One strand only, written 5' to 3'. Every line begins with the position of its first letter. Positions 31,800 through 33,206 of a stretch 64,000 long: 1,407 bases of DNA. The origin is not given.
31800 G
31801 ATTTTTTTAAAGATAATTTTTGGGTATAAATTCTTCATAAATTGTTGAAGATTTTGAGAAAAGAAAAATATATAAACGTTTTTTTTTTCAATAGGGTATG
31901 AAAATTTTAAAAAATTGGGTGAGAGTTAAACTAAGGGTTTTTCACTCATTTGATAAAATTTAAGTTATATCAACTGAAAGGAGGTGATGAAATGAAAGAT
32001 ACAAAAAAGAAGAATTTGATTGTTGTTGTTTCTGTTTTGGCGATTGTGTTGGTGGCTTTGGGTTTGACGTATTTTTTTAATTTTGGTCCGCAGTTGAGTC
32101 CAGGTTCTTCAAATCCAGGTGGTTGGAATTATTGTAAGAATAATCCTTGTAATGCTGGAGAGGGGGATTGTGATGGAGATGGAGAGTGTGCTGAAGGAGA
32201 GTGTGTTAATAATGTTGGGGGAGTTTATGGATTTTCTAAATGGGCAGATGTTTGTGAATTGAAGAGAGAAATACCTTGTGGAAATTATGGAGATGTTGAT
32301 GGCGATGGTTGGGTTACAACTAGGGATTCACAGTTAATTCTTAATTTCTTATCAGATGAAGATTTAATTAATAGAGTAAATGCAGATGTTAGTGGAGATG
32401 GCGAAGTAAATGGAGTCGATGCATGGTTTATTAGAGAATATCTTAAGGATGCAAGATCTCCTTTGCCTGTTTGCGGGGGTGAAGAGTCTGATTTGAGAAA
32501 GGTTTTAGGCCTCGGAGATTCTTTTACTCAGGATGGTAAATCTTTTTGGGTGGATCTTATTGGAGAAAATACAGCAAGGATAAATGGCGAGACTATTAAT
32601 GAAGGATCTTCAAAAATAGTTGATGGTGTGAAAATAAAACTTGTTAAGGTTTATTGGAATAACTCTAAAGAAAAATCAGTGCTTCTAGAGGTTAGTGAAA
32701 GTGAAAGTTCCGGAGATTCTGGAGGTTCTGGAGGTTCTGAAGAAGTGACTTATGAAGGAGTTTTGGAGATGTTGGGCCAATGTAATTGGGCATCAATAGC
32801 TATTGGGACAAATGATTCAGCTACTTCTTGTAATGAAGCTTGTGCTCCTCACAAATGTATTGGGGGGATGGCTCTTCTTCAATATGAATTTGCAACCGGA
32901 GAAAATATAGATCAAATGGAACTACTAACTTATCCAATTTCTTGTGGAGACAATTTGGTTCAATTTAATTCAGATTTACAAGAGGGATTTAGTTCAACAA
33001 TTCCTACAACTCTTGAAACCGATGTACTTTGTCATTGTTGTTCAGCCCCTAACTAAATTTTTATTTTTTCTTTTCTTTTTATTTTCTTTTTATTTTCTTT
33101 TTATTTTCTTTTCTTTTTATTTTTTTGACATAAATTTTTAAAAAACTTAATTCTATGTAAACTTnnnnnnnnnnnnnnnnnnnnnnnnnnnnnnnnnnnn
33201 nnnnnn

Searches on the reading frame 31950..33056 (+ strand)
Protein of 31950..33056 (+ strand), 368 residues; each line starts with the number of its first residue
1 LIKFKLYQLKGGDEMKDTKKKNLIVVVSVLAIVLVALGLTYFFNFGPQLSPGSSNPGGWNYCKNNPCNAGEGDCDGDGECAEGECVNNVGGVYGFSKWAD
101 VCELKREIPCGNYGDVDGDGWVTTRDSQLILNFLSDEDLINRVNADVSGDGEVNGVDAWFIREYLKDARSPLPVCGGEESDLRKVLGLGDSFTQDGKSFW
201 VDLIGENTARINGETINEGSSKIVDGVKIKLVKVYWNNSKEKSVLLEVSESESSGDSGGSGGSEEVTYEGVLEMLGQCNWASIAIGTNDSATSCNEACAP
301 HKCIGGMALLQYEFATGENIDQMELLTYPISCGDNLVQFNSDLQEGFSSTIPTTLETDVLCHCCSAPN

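Call 6: search_protein_families(library=pfam, proteins=[window:31950-33056:+], max_evalue=0.1)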
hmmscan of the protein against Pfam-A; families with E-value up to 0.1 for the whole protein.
window:31950-33056:+ (368 aa): 1 family
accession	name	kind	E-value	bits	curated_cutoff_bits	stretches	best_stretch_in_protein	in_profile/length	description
PF00404.24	Dockerin_1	-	9.8e-10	38.9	22.9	1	113-165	1-56/57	Dockerin type I domain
